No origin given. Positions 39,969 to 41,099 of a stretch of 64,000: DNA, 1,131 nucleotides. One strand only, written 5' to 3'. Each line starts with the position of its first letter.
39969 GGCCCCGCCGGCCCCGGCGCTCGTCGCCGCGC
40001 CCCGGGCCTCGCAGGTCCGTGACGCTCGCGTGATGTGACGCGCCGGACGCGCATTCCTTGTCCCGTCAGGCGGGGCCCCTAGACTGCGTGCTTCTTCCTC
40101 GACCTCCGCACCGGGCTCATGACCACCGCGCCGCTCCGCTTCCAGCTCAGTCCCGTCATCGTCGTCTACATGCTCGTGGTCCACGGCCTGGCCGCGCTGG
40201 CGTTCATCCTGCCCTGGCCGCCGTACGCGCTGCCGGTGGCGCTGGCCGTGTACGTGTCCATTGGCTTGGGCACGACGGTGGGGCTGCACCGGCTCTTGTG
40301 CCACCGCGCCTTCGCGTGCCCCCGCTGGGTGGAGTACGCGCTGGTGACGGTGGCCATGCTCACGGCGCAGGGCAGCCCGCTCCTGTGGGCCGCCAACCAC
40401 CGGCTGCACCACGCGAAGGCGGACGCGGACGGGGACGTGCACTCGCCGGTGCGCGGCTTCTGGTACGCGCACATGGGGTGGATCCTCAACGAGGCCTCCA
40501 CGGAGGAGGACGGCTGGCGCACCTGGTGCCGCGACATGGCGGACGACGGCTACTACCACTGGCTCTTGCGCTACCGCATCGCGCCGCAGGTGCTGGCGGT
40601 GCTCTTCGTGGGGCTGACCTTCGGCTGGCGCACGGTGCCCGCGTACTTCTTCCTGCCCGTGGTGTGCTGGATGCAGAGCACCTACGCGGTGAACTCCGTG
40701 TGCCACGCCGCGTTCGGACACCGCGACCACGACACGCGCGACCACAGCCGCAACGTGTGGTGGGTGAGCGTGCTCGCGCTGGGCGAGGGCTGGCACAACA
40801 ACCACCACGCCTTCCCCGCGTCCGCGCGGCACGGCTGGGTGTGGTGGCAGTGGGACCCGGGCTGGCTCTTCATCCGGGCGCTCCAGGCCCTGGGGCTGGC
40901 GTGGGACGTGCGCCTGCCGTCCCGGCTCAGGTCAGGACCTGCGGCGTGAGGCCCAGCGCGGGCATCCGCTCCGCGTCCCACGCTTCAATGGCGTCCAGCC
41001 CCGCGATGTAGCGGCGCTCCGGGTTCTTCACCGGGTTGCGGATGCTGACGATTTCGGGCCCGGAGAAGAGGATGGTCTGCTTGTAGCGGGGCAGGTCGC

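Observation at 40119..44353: Convergent, 3'-overlapping acyl-CoA-type desaturase and B12-dependent radical SAM gene, with a large polytopic membrane protein divergent from the rSAM gene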

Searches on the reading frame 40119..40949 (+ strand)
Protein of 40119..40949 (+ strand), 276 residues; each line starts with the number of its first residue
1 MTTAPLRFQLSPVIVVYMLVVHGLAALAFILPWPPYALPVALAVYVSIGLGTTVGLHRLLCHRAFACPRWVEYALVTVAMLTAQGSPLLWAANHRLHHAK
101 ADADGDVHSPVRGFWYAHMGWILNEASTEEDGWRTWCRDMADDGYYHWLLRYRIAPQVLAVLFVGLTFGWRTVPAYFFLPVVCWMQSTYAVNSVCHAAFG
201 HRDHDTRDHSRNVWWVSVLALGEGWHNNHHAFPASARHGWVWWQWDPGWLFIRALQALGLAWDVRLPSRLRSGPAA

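Call 3: search_protein_families(library=pfam, proteins=[window:40119-40949:+], max_evalue=0.01)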
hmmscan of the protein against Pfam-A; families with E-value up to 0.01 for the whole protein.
window:40119-40949:+ (276 aa): 1 family
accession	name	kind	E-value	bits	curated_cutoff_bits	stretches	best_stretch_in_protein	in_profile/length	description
PF00487.30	FA_desaturase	-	1.3e-17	64.9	29.7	1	33-234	3-225/253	Fatty acid desaturase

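Call 4: search_protein_families(library=ncbifam, proteins=[window:40119-40949:+], max_evalue=0.01)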
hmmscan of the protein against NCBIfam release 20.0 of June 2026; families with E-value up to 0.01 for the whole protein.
window:40119-40949:+ (276 aa): 1 family
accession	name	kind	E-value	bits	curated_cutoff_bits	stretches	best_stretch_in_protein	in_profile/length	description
NF049918.1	DesA_fam_desat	equivalog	1.9e-27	96.4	400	1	50-271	23-247/385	DesA family fatty acid desaturase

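Call 24: find_homologous_proteins(query=window:40119-40949:+, max_evalue=1e-10)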
Query window:40119-40949:+ (276 aa): 7158 proteins with E <= 1e-10 among 8000 candidates; the best 120 are listed.
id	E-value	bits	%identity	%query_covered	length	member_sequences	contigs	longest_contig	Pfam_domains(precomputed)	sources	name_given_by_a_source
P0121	1.0e-179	615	94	100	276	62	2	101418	PF00487.31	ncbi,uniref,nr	ncbi:acyl-CoA desaturase [Corallococcus exercitus]|uniref:Acyl-CoA desaturase n=1 Tax=Corallococcus 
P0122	9.4e-147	506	79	97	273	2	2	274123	PF00487.31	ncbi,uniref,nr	ncbi:acyl-CoA desaturase [Corallococcus sp. H22C18031201]|uniref:acyl-CoA desaturase n=1 Tax=Citreic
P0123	7.8e-144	497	77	97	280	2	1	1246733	PF00487.31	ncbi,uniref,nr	ncbi:acyl-CoA desaturase [Pyxidicoccus xibeiensis]|uniref:acyl-CoA desaturase n=1 Tax=Pyxidicoccus x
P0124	7.3e-137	474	77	95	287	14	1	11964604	PF00487.31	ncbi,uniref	ncbi:acyl-CoA desaturase [Archangium gephyra]|uniref:acyl-CoA desaturase n=1 Tax=Archangium gephyra 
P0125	1.5e-135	470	73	97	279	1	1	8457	PF00487.31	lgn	-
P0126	4.3e-135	468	74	95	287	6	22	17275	PF00487.31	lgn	-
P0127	3.4e-132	459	72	95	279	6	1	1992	PF00487.31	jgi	jgi:stearoyl-CoA desaturase (delta-9 desaturase)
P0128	4.8e-128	445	72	98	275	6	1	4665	PF00487.31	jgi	jgi:fatty-acid desaturase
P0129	5.4e-128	445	70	95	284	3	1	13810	PF00487.31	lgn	-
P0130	3.9e-124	432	71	95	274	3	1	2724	PF00487.31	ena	-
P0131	2.7e-122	426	67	97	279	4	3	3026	PF00487.31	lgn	-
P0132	4.7e-122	425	67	95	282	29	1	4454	PF00487.31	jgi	jgi:stearoyl-CoA desaturase (delta-9 desaturase)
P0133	5.4e-117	409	67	95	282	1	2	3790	PF00487.31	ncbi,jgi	jgi:stearoyl-CoA desaturase (delta-9 desaturase)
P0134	1.0e-109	385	64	97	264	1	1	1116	PF00487.31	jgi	jgi:stearoyl-CoA desaturase (delta-9 desaturase)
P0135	1.2e-107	378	62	97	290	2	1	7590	PF00487.31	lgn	-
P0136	1.3e-107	378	62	96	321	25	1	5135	PF00487.31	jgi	jgi:stearoyl-CoA desaturase (delta-9 desaturase)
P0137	1.4e-106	374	63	96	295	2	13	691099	PF00487.31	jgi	jgi:fatty-acid desaturase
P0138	1.7e-106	374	63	94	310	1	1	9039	PF00487.31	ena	-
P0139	2.7e-106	373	58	98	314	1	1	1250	PF00487.31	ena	-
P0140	3.1e-106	373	60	96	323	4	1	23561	PF00487.31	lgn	-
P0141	4.1e-106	373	62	93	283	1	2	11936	PF00487.31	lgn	-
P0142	6.2e-106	372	59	100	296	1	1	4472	PF00487.31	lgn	-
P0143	2.2e-105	370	60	93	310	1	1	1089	PF00487.31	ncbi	-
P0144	2.9e-105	370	64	91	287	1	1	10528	PF00487.31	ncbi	ncbi:MAG TPA: acyl-CoA desaturase [Pyrinomonadaceae bacterium]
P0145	3.2e-105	370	61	94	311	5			PF00487.31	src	-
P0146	6.8e-105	369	61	93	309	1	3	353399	PF00487.31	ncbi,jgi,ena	ncbi:MAG TPA: acyl-CoA desaturase [Pyrinomonadaceae bacterium]|jgi:stearoyl-CoA desaturase (delta-9 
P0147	8.4e-105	369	60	94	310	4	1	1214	PF00487.31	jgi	jgi:fatty-acid desaturase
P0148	1.5e-104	368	60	94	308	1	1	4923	PF00487.31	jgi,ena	jgi:stearoyl-CoA desaturase (delta-9 desaturase)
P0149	1.9e-104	367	59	98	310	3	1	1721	PF00487.31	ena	-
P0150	1.9e-104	367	58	96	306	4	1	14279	PF00487.31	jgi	jgi:stearoyl-CoA desaturase (delta-9 desaturase)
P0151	4.4e-104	366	59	96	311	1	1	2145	PF00487.31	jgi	jgi:fatty-acid desaturase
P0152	4.4e-104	366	60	94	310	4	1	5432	PF00487.31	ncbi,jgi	ncbi:MAG TPA: acyl-CoA desaturase [Pyrinomonadaceae bacterium]|jgi:stearoyl-CoA desaturase (delta-9 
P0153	4.6e-104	366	60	94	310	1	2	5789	PF00487.31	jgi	jgi:fatty-acid desaturase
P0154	5.3e-104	366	58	95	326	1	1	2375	PF00487.31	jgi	jgi:fatty-acid desaturase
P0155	5.4e-104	366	60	94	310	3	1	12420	PF00487.31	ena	-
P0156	6.2e-104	366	58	97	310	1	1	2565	PF00487.31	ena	-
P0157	9.0e-104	365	61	93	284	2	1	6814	PF00487.31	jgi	jgi:fatty-acid desaturase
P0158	9.4e-104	365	59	98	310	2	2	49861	PF00487.31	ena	-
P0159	1.1e-103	365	59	93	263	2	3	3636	PF00487.31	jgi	jgi:fatty-acid desaturase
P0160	1.4e-103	365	61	84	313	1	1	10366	PF00487.31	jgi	-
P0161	1.6e-103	364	60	94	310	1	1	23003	PF00487.31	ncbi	ncbi:MAG: acyl-CoA desaturase [Pyrinomonadaceae bacterium]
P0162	1.8e-103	364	61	93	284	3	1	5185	PF00487.31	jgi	jgi:fatty-acid desaturase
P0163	2.6e-103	364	58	97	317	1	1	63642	PF00487.31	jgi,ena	-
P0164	2.7e-103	364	59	94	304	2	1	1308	PF00487.31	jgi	jgi:stearoyl-CoA desaturase (delta-9 desaturase)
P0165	3.8e-103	363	60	94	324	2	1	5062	PF00487.31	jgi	jgi:stearoyl-CoA desaturase (delta-9 desaturase)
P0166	3.8e-103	363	62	93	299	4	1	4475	PF00487.31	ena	-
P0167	3.9e-103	363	62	82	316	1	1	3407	PF00487.31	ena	-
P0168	3.9e-103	363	60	94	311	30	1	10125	PF00487.31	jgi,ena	jgi:stearoyl-CoA desaturase (delta-9 desaturase)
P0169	1.2e-102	362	60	94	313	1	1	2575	PF00487.31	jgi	jgi:stearoyl-CoA desaturase (delta-9 desaturase)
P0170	1.3e-102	361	60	84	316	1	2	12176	PF00487.31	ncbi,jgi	jgi:stearoyl-CoA desaturase (delta-9 desaturase)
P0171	1.6e-102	361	59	94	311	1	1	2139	PF00487.31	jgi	jgi:fatty-acid desaturase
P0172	1.9e-102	361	57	97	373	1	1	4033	PF00487.31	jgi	jgi:stearoyl-CoA desaturase (delta-9 desaturase)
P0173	2.2e-102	361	59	94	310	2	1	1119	PF00487.31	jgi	jgi:fatty-acid desaturase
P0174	2.3e-102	361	60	94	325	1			PF00487.31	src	-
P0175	3.6e-102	360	57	95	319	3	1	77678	PF00487.31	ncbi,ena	ncbi:MAG TPA: acyl-CoA desaturase [Pyrinomonadaceae bacterium]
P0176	4.3e-102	360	58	96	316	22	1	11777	PF00487.31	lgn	-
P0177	5.0e-102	359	58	98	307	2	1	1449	PF00487.31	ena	-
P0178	8.2e-102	359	62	86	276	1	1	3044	PF00487.31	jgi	jgi:stearoyl-CoA desaturase (delta-9 desaturase)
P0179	8.9e-102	359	60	94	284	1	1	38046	PF00487.31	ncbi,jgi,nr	ncbi:MAG TPA: acyl-CoA desaturase [Polyangia bacterium]|jgi:stearoyl-CoA desaturase (delta-9 desatur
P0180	1.3e-101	358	60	92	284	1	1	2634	PF00487.31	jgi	jgi:fatty-acid desaturase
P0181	1.4e-101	358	55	99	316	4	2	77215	PF00487.31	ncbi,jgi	jgi:stearoyl-CoA desaturase (delta-9 desaturase)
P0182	2.1e-101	357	58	95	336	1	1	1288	PF00487.31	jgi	jgi:fatty-acid desaturase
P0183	2.9e-101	357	58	95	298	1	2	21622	PF00487.31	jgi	jgi:fatty-acid desaturase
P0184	3.2e-101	357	58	96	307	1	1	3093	PF00487.31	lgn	-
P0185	3.3e-101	357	56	98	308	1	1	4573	PF00487.31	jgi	jgi:fatty-acid desaturase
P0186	4.6e-101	356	59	97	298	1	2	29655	PF00487.31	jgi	jgi:stearoyl-CoA desaturase (delta-9 desaturase)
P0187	5.9e-101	356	59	92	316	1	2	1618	PF00487.31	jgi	jgi:fatty-acid desaturase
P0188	9.2e-101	355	64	88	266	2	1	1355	PF00487.31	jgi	jgi:stearoyl-CoA desaturase (delta-9 desaturase)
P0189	1.0e-100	355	58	94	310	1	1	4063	PF00487.31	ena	-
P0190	1.5e-100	355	57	97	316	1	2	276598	PF00487.31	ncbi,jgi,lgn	jgi:stearoyl-CoA desaturase (delta-9 desaturase)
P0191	2.0e-100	354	57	96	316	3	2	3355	PF00487.31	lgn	-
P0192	2.1e-100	354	55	94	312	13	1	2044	PF00487.31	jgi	jgi:stearoyl-CoA desaturase (delta-9 desaturase)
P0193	2.2e-100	354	58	95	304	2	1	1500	PF00487.31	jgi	jgi:sn-1 stearoyl-lipid 9-desaturase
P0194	3.9e-100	353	62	84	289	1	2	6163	PF00487.31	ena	-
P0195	3.9e-100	353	59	94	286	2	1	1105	PF00487.31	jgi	-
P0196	5.1e-100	353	56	97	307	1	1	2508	PF00487.31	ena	-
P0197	5.5e-100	353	56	99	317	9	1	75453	PF00487.31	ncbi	-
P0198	5.7e-100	353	57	95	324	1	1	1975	PF00487.31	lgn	-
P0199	1.1e-99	352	60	94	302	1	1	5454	PF00487.31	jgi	jgi:fatty-acid desaturase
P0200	2.3e-99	351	56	97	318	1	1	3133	PF00487.31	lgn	-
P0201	5.0e-99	350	57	93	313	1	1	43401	PF00487.31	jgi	jgi:fatty-acid desaturase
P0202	8.1e-99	349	57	95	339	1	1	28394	PF00487.31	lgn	-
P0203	1.3e-98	348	57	97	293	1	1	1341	PF00487.31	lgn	-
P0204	1.4e-98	348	58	97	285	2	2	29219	PF00487.31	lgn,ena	-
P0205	2.2e-98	347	62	93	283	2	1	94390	PF00487.31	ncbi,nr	ncbi:MAG: acyl-CoA desaturase [Myxococcales bacterium]|nr:acyl-CoA desaturase [Myxococcales bacteriu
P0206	6.8e-98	346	57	97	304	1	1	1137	PF00487.31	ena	-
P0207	6.2e-97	343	58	94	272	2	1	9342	PF00487.31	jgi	jgi:stearoyl-CoA desaturase (delta-9 desaturase)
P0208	7.2e-96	339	57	94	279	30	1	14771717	PF00487.31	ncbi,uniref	ncbi:acyl-CoA desaturase [Sorangium sp. So ce1153]|uniref:acyl-CoA desaturase n=1 Tax=Sorangium sp. 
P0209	1.4e-95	338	57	94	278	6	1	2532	PF00487.31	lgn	-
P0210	9.8e-95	335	58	96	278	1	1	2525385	PF00487.31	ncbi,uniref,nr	ncbi:acyl-CoA desaturase [Sorangium atrum]|uniref:Acyl-CoA desaturase n=1 Tax=Sorangium atrum TaxID=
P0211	1.1e-94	335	61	86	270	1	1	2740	PF00487.31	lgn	-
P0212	1.8e-94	335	57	94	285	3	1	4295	PF00487.31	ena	-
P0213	2.1e-94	334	56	94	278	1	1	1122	PF00487.31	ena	-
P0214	3.0e-94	334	59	88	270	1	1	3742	PF00487.31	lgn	-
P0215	6.3e-94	333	57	94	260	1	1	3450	PF00487.31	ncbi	ncbi:fatty acid desaturase, partial [Sorangium cellulosum]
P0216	8.1e-94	332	56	97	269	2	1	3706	PF00487.31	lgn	-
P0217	1.5e-93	332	58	94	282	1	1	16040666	PF00487.31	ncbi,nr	ncbi:Fatty acid desaturase [Minicystis rosea]|nr:Fatty acid desaturase [Minicystis rosea]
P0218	1.5e-93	332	58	92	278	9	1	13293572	PF00487.31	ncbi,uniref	ncbi:acyl-CoA desaturase [Sorangium sp. So ce128]|uniref:acyl-CoA desaturase n=1 Tax=Sorangium sp. S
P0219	9.9e-93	329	57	87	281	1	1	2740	PF00487.31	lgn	-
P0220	1.1e-92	329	55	97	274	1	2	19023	PF00487.31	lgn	-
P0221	3.8e-92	327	62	83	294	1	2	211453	PF00487.31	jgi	jgi:stearoyl-CoA desaturase (delta-9 desaturase)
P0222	1.0e-91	326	59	90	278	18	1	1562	PF00487.31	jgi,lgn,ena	jgi:stearoyl-CoA desaturase (delta-9 desaturase)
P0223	1.9e-90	321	56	88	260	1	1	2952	PF00487.31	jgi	jgi:fatty-acid desaturase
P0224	2.9e-90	321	56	93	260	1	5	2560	PF00487.31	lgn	-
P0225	5.7e-90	320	55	97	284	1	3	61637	PF00487.31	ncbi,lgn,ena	-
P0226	2.2e-89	318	53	95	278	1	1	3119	PF00487.31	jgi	jgi:fatty-acid desaturase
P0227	4.7e-89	317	61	82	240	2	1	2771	PF00487.31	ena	-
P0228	8.0e-89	316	53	98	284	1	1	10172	PF00487.31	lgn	-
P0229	1.9e-88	315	56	92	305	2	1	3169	PF00487.31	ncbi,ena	-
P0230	6.0e-88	313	52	93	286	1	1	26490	PF00487.31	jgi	jgi:stearoyl-CoA desaturase (delta-9 desaturase)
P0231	9.4e-87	309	48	93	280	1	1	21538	PF00487.31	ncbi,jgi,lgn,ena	-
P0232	1.0e-86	309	53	94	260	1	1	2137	PF00487.31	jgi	jgi:stearoyl-CoA desaturase (delta-9 desaturase)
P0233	1.1e-86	309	54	96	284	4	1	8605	PF00487.31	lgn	-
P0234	1.5e-86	309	54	87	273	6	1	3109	PF00487.31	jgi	jgi:stearoyl-CoA desaturase (delta-9 desaturase)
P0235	3.1e-85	304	51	87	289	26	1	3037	PF00487.31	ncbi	-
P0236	8.0e-84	300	52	92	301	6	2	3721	PF00487.31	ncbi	-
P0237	8.0e-84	300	50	91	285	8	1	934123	PF00487.31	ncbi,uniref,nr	ncbi:acyl-CoA desaturase [Pyxidicoccus caerfyrddinensis]|uniref:acyl-CoA desaturase n=1 Tax=Pyxidico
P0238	8.8e-84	299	55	93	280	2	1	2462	PF00487.31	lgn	-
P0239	1.7e-80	289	50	92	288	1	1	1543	PF00487.31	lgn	-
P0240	5.5e-77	277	70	61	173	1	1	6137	PF00487.31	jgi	jgi:stearoyl-CoA desaturase (delta-9 desaturase)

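Call 65: find_encoding_contigs(protein=P0124, flank=7000, max_places=2)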
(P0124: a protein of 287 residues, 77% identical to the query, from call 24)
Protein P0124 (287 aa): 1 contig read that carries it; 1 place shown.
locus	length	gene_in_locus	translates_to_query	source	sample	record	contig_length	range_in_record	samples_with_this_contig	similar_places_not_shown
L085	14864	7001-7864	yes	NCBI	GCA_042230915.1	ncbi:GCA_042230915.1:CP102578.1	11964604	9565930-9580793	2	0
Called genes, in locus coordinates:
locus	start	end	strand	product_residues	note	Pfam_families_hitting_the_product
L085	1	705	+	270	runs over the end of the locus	-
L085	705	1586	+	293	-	PF00248:Aldo_ket_red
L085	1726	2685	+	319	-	-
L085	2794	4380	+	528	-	PF01565:FAD_binding_4, PF02913:FAD-oxidase_C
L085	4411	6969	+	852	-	PF00890:FAD_binding_2 (weak), PF01266:DAO, PF12831:FAD_oxidored (faint), PF16901:DAO_C, PF00561:Abhydrolase_1, PF12146:Hydrolase_4, PF12697:Abhydrolase_6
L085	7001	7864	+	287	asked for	PF00487:FA_desaturase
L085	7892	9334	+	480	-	PF04055:Radical_SAM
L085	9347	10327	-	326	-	PF22316:ABhydrolase-like_N (weak), PF20329:DUF6624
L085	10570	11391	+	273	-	-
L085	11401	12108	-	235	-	-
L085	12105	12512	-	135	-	-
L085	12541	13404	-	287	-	PF05406:WGR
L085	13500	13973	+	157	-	PF00583:Acetyltransf_1, PF13673:Acetyltransf_10, PF13508:Acetyltransf_7, PF08445:FR47 (weak)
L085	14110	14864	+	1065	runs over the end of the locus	PF00069:Pkinase, PF07714:PK_Tyr_Ser-Thr, PF07714:PK_Tyr_Ser-Thr (weak), PF13424:TPR_12 (weak), PF00515:TPR_1 (weak), PF07719:TPR_2 (weak), PF17874:TPR_MalT, PF13424:TPR_12, +9 more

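Call 66: find_encoding_contigs(protein=P0123, flank=7000, max_places=2)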
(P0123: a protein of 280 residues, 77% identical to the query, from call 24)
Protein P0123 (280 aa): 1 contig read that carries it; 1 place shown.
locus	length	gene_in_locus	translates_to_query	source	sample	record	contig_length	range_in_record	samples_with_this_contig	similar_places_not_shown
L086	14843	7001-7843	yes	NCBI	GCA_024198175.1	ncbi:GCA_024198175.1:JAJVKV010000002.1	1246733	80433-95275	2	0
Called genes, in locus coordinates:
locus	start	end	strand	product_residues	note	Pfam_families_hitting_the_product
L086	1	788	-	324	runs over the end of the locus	PF00158:Sigma54_activat, PF14532:Sigma54_activ_2, PF00004:AAA (weak), PF07728:AAA_5 (weak), PF25601:AAA_lid_14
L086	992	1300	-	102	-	-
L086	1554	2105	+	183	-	PF18306:LDcluster4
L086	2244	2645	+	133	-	-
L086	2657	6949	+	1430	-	PF00211:Guanylate_cyc, PF13191:AAA_16, PF00515:TPR_1 (faint), PF07719:TPR_2 (faint), PF13181:TPR_8 (faint), PF13424:TPR_12 (faint), PF13176:TPR_7 (faint)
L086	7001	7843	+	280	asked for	PF00487:FA_desaturase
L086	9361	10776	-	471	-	PF04055:Radical_SAM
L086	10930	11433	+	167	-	PF00583:Acetyltransf_1, PF13508:Acetyltransf_7, PF08445:FR47 (weak)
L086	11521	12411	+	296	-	PF00849:PseudoU_synth_2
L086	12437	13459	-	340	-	PF13489:Methyltransf_23, PF08241:Methyltransf_11, PF08242:Methyltransf_12 (weak), PF13649:Methyltransf_25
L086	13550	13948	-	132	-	-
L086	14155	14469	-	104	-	PF02518:HATPase_c, PF13581:HATPase_c_2 (weak)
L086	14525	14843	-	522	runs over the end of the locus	PF02696:SelO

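Call 67: find_encoding_contigs(protein=P0208, flank=7000, max_places=2)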
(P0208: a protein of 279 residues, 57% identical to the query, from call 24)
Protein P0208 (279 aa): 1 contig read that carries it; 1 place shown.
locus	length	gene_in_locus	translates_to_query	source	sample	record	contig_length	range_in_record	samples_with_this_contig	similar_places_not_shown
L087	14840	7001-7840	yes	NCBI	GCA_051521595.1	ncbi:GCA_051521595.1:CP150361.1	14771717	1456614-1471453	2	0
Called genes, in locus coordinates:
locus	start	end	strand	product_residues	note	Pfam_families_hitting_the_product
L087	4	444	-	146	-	-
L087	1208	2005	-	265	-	PF00072:Response_reg, PF04397:LytTR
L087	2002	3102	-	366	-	PF06580:His_kinase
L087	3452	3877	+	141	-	-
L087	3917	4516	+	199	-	PF03992:ABM (weak)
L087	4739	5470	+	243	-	PF02517:Rce1-like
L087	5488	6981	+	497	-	PF04055:Radical_SAM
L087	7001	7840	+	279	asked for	PF00487:FA_desaturase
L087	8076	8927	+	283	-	PF12146:Hydrolase_4, PF00561:Abhydrolase_1, PF12695:Abhydrolase_5 (weak), PF12697:Abhydrolase_6, PF06821:Ser_hydrolase (faint)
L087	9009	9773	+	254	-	PF04542:Sigma70_r2, PF08281:Sigma70_r4_2, PF04545:Sigma70_r4 (weak)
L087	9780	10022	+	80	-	-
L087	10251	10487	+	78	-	PF04255:DUF433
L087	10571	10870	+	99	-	PF18480:DUF5615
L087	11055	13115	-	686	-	PF00270:DEAD, PF00271:Helicase_C, PF25399:DeaD_dimer, PF03880:DbpA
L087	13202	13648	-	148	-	-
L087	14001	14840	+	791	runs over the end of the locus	PF13365:Trypsin_2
